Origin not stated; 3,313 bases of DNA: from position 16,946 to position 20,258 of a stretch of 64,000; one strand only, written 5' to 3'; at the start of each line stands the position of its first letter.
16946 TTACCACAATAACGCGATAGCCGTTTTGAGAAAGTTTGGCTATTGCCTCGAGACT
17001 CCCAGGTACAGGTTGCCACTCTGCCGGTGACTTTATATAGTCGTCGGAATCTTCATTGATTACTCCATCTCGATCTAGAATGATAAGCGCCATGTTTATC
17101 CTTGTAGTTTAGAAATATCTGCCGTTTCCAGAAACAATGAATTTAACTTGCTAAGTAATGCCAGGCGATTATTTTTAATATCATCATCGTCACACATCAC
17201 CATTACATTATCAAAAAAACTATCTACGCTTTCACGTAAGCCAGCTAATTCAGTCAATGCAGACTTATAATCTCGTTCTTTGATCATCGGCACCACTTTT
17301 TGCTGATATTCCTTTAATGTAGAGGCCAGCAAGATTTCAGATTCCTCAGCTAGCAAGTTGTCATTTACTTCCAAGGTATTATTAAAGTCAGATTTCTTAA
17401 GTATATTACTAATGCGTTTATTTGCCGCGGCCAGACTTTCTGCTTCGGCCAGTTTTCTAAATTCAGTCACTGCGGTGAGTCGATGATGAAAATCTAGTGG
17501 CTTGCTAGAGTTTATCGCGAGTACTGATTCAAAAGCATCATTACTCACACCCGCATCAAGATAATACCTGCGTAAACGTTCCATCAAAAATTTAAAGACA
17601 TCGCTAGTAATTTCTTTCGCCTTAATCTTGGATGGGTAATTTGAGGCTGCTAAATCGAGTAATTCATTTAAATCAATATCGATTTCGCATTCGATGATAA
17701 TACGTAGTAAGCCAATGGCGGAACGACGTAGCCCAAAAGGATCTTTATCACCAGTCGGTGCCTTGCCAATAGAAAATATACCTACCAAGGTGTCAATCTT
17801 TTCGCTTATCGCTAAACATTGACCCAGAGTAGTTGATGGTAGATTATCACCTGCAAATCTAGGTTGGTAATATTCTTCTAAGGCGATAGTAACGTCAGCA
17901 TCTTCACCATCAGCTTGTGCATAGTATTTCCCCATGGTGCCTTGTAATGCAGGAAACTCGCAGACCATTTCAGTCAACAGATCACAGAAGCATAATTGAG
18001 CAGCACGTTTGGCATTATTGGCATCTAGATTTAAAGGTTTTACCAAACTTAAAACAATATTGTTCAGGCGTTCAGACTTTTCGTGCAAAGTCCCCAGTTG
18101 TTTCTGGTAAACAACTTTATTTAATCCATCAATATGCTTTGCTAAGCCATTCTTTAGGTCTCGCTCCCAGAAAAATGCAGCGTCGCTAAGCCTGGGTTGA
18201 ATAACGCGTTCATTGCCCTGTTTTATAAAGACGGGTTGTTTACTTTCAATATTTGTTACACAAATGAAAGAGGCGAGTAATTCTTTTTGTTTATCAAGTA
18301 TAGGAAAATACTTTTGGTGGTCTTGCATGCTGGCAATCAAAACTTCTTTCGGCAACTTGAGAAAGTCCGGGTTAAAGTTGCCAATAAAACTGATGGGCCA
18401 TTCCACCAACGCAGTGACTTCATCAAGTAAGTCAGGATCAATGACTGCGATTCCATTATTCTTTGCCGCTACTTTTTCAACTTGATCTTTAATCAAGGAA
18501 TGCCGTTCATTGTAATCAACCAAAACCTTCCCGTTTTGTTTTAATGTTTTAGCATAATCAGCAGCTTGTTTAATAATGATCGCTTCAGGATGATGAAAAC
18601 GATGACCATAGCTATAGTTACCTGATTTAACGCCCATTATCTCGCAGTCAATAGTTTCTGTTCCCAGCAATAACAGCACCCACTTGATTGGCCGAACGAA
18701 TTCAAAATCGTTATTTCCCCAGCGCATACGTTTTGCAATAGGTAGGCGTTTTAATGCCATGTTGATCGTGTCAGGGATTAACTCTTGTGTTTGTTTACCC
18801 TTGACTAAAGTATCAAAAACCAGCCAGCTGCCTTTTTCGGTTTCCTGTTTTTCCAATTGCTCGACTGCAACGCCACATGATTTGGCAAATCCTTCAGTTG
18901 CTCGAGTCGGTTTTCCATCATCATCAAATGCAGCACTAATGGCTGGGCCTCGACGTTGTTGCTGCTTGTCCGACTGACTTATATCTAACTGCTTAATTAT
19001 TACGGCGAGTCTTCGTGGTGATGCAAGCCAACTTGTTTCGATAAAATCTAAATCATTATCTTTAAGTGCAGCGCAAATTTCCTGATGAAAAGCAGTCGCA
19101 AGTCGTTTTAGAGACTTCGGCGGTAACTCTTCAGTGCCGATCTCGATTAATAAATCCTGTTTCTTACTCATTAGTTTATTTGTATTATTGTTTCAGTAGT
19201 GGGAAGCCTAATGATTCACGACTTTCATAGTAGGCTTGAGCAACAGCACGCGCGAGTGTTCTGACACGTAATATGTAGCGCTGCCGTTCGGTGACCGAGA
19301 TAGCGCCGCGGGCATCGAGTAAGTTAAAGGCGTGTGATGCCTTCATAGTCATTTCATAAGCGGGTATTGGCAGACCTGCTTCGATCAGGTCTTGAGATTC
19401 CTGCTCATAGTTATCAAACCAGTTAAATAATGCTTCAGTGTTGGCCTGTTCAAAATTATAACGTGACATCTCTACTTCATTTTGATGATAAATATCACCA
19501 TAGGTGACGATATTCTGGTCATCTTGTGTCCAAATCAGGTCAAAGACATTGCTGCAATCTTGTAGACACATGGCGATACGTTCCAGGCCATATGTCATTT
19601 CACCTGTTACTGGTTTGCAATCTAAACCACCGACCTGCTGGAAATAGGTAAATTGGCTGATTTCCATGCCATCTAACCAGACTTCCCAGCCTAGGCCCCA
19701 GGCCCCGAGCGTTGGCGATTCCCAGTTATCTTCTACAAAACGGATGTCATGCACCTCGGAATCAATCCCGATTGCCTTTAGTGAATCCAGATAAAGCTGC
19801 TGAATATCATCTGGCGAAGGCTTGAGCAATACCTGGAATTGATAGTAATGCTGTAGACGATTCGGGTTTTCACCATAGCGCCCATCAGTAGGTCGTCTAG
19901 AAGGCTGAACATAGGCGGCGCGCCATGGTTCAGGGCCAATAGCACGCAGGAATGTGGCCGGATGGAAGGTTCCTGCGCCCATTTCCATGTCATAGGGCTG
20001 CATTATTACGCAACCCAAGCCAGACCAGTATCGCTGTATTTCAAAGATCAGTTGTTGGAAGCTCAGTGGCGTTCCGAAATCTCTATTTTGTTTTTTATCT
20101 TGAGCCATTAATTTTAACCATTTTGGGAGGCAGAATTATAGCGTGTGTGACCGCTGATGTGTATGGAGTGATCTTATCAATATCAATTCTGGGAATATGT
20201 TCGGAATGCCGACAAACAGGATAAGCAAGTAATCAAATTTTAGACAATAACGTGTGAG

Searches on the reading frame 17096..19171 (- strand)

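Call 49: search_protein_families(library=pfam, proteins=[window:17096-19171:-], max_evalue=0.000001)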
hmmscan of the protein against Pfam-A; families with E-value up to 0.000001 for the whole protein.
window:17096-19171:- (691 aa): 2 families
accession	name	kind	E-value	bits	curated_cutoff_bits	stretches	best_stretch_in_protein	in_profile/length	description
PF02092.22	tRNA_synt_2f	-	5.6e-205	682.7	29.2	1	7-552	1-536/536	Glycyl-tRNA synthetase beta subunit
PF05746.21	DALR_1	-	6e-14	52.6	22.3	1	582-679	3-101/117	DALR anticodon binding domain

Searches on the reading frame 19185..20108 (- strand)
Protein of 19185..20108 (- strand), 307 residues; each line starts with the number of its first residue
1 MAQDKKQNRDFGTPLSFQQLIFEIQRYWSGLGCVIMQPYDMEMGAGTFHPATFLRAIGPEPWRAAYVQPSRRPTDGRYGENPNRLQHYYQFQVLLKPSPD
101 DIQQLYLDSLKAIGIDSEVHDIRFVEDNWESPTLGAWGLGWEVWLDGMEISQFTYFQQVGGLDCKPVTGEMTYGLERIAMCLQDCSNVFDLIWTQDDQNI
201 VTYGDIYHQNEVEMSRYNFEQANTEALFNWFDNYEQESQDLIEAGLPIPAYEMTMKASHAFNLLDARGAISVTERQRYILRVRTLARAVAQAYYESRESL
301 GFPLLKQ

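Call 49: search_protein_families(library=pfam, proteins=[window:19185-20108:-], max_evalue=0.000001)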
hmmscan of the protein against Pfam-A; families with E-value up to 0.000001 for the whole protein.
window:19185-20108:- (307 aa): 1 family
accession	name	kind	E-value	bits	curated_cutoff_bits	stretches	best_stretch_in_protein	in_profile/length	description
PF02091.20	tRNA-synt_2e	-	4e-151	502.4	27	1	17-298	1-278/278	Glycyl-tRNA synthetase alpha subunit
